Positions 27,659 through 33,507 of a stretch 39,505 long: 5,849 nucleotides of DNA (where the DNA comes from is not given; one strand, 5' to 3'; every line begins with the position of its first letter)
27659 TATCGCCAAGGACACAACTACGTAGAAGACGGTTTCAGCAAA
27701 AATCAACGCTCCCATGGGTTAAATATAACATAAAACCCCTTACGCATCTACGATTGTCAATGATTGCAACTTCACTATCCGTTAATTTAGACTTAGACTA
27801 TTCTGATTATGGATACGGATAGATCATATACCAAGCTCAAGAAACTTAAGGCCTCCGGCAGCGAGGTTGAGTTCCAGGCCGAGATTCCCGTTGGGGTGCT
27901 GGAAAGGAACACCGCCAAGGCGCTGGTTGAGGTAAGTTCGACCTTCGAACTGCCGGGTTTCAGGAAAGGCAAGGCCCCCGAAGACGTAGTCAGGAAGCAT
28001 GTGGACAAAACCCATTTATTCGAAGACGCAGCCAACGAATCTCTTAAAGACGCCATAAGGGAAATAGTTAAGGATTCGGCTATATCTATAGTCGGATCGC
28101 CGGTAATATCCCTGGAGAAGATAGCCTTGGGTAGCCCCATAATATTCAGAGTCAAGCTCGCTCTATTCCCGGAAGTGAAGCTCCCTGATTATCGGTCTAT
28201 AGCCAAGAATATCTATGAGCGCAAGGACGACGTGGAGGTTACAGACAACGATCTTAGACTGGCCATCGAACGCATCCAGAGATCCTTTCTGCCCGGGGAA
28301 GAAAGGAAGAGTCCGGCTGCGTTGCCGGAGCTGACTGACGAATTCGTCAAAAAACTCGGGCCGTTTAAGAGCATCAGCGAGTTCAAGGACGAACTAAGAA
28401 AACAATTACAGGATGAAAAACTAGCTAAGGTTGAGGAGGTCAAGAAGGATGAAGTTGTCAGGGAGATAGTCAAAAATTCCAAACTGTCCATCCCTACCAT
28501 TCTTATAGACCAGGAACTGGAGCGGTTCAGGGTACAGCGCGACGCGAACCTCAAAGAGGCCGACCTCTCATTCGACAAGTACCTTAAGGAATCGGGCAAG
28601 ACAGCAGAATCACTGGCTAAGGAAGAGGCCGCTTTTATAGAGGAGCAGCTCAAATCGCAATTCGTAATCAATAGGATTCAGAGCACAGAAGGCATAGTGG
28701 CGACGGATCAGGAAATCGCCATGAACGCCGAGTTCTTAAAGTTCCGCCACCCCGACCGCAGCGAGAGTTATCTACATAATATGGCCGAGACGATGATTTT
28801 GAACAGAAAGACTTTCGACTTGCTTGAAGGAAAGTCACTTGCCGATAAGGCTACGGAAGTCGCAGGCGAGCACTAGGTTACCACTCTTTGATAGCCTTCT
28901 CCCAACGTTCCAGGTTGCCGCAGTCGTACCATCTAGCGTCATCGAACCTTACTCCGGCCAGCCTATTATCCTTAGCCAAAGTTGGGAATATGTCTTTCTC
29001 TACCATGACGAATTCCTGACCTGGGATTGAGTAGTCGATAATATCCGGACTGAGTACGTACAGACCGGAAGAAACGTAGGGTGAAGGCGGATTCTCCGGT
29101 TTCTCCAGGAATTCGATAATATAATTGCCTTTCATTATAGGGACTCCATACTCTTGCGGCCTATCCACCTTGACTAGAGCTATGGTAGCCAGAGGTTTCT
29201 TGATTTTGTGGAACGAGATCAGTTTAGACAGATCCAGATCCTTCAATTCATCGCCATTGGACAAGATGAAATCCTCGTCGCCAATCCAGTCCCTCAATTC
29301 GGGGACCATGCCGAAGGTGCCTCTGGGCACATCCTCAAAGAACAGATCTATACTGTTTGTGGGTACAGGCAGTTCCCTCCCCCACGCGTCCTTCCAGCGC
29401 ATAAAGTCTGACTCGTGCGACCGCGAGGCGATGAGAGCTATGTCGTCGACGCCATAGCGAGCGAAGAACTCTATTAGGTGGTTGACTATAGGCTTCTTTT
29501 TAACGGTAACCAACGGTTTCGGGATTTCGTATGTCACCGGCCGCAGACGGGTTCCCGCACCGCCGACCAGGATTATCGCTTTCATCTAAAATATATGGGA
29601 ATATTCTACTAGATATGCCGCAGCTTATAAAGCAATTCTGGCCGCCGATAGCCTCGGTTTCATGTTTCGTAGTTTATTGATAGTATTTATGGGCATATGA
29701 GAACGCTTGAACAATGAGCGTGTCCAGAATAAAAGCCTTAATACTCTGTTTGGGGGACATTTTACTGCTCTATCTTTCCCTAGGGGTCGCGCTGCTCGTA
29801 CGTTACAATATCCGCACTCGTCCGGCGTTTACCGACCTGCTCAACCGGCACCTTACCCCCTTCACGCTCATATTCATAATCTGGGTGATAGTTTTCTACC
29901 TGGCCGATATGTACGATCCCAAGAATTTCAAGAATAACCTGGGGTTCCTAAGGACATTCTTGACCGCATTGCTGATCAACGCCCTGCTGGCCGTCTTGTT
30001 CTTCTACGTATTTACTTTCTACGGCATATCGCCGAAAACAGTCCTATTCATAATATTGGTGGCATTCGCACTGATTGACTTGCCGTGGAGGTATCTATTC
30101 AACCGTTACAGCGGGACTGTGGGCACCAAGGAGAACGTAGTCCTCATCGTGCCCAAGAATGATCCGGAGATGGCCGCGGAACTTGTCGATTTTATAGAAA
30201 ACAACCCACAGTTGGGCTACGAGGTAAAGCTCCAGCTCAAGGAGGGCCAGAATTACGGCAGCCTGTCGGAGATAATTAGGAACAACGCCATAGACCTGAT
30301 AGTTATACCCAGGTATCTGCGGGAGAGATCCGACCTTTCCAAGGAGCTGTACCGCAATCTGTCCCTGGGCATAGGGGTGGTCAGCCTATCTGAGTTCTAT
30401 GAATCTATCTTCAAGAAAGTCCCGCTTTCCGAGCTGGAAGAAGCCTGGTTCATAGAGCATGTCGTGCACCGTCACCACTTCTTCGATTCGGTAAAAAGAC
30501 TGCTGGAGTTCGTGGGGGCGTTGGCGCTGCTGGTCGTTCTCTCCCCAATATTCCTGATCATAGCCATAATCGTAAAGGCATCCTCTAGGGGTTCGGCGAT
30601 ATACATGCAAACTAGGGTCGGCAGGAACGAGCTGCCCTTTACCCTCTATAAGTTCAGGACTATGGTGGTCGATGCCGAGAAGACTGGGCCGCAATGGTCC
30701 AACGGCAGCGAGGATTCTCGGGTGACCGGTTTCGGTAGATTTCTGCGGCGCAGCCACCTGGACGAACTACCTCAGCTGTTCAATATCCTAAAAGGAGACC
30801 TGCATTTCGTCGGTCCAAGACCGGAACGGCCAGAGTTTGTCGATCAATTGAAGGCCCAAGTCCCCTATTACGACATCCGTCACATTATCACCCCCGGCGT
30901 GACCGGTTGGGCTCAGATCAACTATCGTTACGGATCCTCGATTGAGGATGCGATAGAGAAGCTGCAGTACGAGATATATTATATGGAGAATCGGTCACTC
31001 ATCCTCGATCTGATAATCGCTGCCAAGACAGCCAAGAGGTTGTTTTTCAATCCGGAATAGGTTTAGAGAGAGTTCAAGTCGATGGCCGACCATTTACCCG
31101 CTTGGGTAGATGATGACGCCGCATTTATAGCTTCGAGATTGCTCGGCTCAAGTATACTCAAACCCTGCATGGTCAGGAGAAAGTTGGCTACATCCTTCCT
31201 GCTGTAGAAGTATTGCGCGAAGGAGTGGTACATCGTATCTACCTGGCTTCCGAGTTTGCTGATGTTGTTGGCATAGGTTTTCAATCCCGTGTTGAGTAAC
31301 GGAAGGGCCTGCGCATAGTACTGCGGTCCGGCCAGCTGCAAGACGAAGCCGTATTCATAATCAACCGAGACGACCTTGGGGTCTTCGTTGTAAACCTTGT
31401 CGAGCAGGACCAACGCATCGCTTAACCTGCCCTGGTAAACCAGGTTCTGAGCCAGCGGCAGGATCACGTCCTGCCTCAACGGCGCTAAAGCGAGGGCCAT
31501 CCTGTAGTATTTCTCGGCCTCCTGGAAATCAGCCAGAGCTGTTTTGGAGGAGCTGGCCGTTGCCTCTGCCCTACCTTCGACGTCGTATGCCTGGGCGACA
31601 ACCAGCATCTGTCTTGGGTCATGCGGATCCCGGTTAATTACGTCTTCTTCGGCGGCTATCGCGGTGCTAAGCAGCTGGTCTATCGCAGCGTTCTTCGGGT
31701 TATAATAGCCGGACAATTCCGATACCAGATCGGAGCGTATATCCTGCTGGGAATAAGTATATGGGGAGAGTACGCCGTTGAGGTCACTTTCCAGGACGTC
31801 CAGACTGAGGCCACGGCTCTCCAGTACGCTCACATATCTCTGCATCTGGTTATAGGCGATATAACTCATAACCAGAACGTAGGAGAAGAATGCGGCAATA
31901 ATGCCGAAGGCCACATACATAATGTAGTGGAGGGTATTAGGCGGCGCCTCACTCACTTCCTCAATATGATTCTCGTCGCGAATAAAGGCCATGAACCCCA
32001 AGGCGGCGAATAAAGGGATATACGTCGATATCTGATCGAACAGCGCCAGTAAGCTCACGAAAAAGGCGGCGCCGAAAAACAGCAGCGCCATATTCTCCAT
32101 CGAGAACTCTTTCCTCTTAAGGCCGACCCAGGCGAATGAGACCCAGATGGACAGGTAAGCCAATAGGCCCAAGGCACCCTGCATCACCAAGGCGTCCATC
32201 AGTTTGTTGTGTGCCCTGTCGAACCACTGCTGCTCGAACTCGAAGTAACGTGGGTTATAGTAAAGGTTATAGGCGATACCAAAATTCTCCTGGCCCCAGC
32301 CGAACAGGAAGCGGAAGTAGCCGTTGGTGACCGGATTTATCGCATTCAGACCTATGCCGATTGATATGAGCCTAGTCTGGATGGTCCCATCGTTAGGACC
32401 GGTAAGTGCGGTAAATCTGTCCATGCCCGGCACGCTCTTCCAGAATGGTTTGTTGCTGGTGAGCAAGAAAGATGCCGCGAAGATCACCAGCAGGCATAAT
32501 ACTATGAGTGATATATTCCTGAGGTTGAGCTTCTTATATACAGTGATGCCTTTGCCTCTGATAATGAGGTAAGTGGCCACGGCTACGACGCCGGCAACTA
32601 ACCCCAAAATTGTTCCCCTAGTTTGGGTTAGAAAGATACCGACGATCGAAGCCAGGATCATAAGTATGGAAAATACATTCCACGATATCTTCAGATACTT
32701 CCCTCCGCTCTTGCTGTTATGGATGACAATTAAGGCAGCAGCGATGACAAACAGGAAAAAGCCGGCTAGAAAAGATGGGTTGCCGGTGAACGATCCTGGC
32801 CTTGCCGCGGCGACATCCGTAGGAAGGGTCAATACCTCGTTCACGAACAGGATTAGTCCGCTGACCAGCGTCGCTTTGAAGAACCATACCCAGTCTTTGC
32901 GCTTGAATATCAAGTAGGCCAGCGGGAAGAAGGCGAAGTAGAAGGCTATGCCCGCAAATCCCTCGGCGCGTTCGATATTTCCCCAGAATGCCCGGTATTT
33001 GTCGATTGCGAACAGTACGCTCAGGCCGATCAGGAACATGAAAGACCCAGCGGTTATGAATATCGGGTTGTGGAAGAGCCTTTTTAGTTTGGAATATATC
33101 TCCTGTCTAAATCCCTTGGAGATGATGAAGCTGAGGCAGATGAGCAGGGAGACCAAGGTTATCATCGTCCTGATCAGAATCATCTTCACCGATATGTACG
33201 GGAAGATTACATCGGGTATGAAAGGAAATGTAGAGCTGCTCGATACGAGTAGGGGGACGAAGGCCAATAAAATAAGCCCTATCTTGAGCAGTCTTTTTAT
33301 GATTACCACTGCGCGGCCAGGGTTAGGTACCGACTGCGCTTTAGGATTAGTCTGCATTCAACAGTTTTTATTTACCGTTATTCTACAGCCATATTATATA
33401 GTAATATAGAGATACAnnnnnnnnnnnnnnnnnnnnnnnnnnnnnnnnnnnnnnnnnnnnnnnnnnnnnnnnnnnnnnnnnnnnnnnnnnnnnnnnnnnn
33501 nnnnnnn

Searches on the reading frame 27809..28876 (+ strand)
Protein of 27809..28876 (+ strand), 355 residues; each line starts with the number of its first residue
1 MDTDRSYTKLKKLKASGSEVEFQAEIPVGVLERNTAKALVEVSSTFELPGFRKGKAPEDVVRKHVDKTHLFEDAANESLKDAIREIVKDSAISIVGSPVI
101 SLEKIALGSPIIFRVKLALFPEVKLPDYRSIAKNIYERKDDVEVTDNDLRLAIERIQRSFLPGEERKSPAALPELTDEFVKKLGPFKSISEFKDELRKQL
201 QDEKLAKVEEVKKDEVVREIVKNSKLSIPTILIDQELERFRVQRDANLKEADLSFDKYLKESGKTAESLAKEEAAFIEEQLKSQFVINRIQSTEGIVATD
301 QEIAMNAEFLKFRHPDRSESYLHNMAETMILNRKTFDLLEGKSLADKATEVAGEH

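Call 72: search_protein_families(library=pfam, proteins=[window:27809-28876:+], max_evalue=0.001)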
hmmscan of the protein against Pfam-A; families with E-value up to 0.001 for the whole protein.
window:27809-28876:+ (355 aa): 2 families
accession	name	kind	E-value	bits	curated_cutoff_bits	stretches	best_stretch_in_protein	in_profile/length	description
PF05697.18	Trigger_N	-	1.6e-27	97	22.2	1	11-155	4-143/144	Bacterial trigger factor protein (TF)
PF05698.19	Trigger_C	-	1.4e-17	64.7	22.7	1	189-336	2-157/162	Bacterial trigger factor protein (TF) C-terminus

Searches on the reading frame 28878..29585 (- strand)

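Call 72: search_protein_families(library=pfam, proteins=[window:28878-29585:-], max_evalue=0.001)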
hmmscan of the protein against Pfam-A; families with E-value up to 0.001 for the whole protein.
window:28878-29585:- (235 aa): 2 families
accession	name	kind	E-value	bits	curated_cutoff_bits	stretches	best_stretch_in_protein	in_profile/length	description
PF00483.29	NTP_transferase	-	1.2e-36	126.9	21.2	1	2-231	1-238/245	Nucleotidyl transferase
PF12804.13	NTP_transf_3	-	1e-05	26.2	27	1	3-59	1-52/160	MobA-like NTP transferase domain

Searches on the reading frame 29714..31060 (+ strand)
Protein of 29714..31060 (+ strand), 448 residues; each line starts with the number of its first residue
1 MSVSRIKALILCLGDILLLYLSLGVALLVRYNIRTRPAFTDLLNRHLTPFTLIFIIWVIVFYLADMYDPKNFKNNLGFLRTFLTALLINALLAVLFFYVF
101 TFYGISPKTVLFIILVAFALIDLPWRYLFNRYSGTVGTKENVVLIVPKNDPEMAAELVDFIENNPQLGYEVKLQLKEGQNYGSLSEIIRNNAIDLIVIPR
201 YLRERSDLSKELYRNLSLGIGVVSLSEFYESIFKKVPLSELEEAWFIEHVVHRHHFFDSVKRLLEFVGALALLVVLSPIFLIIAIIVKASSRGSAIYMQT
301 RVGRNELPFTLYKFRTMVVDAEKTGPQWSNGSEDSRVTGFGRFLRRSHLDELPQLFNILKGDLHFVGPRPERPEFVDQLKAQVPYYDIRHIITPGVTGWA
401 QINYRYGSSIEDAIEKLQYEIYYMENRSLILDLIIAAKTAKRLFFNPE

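Call 72: search_protein_families(library=pfam, proteins=[window:29714-31060:+], max_evalue=0.001)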
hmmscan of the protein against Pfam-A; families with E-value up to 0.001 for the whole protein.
window:29714-31060:+ (448 aa): 1 family
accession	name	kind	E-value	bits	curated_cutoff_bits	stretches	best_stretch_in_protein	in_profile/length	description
PF02397.22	Bac_transf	-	3.1e-61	206.5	27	1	261-444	1-178/179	Bacterial sugar transferase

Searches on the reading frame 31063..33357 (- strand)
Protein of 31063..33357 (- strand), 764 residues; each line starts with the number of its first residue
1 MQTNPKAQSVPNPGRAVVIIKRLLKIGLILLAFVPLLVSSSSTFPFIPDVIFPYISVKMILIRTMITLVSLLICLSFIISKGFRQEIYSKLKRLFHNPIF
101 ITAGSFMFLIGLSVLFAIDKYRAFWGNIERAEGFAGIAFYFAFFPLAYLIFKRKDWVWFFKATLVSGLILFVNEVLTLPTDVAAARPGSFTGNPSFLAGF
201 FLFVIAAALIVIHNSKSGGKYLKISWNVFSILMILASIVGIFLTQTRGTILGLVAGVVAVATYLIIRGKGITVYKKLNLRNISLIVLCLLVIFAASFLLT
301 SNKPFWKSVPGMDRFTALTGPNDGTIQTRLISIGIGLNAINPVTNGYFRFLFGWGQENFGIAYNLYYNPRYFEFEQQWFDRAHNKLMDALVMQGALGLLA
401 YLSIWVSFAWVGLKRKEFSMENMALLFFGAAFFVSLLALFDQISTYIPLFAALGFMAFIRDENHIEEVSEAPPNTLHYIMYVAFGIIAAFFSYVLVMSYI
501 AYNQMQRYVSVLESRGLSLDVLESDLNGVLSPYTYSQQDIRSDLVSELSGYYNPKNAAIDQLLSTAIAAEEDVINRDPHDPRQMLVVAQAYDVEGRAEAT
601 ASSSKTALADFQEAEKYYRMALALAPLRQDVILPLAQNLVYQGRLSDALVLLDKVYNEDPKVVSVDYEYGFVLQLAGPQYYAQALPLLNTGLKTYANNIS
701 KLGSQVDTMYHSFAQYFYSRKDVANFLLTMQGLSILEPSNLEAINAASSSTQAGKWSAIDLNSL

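Call 72: search_protein_families(library=pfam, proteins=[window:31063-33357:-], max_evalue=0.001)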
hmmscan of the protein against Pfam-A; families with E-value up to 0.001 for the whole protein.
window:31063-33357:- (764 aa): 2 families
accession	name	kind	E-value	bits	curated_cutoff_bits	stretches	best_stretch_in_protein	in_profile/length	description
PF04932.20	Wzy_C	-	1.1e-10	41.9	31.7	1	233-402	2-149/149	O-Antigen ligase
PF14559.12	TPR_19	-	0.00028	21.6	25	1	610-661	6-57/68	Tetratricopeptide repeat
